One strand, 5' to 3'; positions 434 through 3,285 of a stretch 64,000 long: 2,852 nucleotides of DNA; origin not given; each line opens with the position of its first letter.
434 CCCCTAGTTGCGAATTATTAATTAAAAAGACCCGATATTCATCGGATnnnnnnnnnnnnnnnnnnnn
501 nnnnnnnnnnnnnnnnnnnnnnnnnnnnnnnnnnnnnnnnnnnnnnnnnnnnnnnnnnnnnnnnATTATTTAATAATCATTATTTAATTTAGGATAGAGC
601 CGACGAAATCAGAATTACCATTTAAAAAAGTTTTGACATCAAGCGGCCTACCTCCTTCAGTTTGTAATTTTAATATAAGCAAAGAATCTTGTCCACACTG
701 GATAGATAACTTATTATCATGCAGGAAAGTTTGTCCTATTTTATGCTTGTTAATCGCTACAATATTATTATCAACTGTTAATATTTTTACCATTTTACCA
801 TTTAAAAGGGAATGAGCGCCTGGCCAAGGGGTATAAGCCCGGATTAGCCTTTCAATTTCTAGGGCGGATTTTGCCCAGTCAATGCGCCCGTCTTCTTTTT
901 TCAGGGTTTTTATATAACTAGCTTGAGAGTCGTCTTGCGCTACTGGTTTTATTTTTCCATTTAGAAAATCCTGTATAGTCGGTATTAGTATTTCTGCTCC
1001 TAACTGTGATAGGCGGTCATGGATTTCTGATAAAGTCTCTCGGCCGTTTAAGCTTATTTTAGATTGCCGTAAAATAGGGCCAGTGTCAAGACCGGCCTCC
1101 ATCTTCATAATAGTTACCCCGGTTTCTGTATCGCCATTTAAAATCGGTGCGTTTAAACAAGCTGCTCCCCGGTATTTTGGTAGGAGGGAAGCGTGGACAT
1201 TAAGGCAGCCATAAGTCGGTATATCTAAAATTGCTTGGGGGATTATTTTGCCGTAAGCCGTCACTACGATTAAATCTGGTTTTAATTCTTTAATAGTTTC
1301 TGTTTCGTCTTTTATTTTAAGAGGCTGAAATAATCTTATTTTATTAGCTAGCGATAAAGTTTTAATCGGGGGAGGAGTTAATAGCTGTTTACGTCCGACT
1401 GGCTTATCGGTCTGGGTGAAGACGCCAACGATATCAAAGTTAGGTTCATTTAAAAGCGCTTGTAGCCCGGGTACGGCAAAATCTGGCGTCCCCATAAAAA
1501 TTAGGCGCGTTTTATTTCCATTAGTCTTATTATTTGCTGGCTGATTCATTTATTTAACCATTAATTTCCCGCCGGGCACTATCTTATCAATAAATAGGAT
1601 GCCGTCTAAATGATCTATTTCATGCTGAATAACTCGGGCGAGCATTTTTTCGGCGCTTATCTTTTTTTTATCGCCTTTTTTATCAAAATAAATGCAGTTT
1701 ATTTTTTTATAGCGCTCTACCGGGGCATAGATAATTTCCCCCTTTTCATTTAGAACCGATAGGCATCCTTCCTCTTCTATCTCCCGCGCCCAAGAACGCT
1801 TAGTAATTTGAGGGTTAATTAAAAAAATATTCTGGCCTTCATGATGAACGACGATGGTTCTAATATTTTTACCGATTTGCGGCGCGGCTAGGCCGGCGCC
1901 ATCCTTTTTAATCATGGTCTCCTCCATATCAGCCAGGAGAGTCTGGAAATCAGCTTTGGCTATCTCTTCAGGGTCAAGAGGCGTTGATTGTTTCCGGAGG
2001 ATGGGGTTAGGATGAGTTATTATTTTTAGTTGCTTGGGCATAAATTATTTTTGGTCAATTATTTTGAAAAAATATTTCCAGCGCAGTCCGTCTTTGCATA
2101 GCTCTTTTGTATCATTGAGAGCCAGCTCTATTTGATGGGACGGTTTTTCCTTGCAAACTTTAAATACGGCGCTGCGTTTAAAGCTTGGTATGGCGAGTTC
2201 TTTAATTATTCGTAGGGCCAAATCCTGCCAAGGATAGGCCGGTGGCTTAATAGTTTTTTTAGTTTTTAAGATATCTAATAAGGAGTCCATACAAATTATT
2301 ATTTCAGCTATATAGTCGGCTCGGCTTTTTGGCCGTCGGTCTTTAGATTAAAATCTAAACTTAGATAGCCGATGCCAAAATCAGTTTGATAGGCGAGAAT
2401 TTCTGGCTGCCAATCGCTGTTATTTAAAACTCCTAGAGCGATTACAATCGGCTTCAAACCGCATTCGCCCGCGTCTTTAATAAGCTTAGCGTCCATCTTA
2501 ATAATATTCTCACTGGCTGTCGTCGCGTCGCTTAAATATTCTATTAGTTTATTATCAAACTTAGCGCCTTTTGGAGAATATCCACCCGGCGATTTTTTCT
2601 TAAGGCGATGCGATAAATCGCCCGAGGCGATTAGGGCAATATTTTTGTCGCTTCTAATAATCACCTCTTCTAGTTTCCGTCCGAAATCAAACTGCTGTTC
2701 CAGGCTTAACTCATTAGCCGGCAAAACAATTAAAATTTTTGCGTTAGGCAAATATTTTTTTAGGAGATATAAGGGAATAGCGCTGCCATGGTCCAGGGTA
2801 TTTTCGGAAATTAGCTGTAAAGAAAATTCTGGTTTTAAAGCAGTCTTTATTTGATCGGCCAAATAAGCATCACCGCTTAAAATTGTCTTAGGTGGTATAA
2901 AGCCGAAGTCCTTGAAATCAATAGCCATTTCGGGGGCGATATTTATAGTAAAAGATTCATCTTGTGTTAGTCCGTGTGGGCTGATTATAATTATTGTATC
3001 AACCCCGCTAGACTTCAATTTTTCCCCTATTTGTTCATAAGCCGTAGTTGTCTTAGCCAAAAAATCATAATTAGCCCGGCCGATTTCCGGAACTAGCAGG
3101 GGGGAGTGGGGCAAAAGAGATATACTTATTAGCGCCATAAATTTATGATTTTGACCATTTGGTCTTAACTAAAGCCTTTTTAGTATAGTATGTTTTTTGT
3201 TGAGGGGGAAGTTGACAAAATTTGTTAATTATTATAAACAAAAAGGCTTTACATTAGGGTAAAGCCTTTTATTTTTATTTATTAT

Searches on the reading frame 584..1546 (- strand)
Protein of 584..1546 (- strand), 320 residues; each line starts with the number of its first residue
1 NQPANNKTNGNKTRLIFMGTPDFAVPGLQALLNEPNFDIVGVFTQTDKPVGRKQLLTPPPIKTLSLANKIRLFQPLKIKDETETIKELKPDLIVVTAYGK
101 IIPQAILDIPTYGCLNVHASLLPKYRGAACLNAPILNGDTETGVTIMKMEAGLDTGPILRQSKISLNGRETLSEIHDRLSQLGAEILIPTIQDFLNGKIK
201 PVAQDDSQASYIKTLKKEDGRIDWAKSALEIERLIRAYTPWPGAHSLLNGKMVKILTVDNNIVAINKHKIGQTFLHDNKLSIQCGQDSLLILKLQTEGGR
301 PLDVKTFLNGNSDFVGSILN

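Call 57: search_protein_families(library=pfam, proteins=[window:584-1546:-], max_evalue=0.0001)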
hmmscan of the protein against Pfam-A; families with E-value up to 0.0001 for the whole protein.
window:584-1546:- (320 aa): 2 families
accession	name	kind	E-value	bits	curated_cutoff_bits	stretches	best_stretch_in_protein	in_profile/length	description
PF00551.24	Formyl_trans_N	-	5e-37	127.8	26.1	1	15-189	3-179/181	Formyl transferase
PF02911.23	Formyl_trans_C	-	1.5e-25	89.7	21.1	1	215-311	2-99/100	Formyl transferase, C-terminal domain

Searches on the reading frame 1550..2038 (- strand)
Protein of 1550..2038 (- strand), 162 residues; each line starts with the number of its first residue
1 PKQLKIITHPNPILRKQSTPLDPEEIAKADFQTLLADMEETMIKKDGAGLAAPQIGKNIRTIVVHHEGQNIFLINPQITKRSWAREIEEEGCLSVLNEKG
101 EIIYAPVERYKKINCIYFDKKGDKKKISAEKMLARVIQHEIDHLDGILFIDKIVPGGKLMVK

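Call 57: search_protein_families(library=pfam, proteins=[window:1550-2038:-], max_evalue=0.0001)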
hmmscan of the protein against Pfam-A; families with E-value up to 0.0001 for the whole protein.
window:1550-2038:- (162 aa): 1 family
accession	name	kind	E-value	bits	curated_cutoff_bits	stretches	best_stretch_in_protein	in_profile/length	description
PF01327.26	Pep_deformylase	-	7.3e-44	149.5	22.8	1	4-155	2-152/156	Polypeptide deformylase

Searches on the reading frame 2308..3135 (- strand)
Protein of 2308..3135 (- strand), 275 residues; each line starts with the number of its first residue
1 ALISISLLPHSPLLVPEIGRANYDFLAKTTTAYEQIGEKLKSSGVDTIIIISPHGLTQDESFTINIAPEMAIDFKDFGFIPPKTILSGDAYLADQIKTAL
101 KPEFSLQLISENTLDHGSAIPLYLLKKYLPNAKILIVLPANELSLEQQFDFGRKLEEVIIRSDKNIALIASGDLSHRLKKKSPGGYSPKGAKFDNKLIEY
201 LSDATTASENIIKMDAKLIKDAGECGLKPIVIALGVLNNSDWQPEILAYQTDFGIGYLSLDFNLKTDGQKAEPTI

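Call 57: search_protein_families(library=pfam, proteins=[window:2308-3135:-], max_evalue=0.0001)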
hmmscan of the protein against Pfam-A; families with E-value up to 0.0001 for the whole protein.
window:2308-3135:- (275 aa): 2 families
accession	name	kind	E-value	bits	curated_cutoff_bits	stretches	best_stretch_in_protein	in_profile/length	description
PF02900.23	LigB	-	1e-41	143.2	26.3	1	7-257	4-266/269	Catalytic LigB subunit of aromatic ring-opening dioxygenase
PF01875.22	Memo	-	2.3e-07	30.8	27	1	113-252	119-252/269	Memo-like protein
